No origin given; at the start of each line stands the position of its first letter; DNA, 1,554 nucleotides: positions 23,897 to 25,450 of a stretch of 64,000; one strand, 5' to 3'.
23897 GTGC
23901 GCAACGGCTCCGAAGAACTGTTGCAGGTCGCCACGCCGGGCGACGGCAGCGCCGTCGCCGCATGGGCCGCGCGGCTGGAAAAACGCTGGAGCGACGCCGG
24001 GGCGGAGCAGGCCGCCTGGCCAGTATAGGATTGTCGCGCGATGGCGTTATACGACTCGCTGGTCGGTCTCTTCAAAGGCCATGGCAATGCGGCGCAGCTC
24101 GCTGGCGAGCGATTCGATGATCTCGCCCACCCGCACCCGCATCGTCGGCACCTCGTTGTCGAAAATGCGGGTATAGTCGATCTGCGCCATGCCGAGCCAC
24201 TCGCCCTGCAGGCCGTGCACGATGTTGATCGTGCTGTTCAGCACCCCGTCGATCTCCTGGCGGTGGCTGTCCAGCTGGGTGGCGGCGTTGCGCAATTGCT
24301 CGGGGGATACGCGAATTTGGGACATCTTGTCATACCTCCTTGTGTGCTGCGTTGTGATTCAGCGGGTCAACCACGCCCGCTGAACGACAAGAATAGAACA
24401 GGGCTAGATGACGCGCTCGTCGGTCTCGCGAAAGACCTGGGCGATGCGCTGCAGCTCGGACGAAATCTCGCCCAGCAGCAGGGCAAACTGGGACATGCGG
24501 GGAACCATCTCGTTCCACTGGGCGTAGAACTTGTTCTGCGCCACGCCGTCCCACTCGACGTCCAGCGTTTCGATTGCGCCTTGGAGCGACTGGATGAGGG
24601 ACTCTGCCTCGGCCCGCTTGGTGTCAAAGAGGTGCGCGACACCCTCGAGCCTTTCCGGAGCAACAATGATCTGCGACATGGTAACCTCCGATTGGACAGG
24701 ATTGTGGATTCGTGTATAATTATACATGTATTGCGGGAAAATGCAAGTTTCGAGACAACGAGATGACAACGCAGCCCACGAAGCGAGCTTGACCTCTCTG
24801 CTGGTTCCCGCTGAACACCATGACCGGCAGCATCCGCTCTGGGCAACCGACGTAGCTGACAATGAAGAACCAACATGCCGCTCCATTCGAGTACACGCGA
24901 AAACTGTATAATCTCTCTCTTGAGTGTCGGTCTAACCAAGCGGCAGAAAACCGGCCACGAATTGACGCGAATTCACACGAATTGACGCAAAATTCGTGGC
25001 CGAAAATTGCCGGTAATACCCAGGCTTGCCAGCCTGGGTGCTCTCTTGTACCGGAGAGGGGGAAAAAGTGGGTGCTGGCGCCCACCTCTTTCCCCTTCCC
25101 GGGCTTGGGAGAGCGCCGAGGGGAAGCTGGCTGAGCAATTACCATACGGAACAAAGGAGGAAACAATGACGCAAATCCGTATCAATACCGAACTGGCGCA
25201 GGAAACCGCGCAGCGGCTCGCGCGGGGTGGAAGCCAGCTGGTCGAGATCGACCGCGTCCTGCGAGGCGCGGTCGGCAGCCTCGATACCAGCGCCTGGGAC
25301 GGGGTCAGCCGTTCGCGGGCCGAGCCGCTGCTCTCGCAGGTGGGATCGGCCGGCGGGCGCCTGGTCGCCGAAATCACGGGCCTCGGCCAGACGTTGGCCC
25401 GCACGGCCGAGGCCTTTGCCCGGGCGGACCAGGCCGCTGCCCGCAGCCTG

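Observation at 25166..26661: WXG100-fused calpain-like cysteine protease effector with an adjacent candidate immunity gene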

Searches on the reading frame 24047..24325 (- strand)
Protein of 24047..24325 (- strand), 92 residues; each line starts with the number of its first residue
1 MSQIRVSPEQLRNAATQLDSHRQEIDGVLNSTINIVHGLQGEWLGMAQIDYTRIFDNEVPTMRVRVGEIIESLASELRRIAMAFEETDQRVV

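Call 7: search_protein_families(library=pfam, proteins=[window:24047-24325:-], max_evalue=0.01)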
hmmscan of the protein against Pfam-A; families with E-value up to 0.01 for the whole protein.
window:24047-24325:- (92 aa): 2 families
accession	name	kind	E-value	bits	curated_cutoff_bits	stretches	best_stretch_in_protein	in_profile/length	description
PF06013.18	WXG100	-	2.1e-12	47.6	27.3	1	3-89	1-86/86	Proteins of 100 residues with WXG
PF10824.14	T7SS_ESX_EspC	-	0.00033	21.5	23.5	1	2-89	3-92/100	Excreted virulence factor EspC, type VII ESX diderm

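Call 8: search_protein_families(library=ncbifam, proteins=[window:24047-24325:-], max_evalue=0.01)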
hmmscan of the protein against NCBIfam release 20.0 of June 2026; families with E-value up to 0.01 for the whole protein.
window:24047-24325:- (92 aa): 1 family
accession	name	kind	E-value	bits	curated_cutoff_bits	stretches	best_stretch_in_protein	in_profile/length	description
TIGR03930.1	WXG100_ESAT6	subfamily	6.9e-15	55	44.85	1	3-90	1-87/90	WXG100 family type VII secretion target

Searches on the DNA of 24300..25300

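Call 64: search_rna_families(source=window, start=24300, end=25300, threshold=evalue, max_evalue=1)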
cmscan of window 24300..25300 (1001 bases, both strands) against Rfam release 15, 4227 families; matches with E-value up to 1: 1.
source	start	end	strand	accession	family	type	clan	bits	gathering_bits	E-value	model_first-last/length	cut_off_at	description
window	25049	25107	+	RF00772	mir-328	Gene; miRNA;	-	25.5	70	0.079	1-75/75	no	mir-328 microRNA precursor family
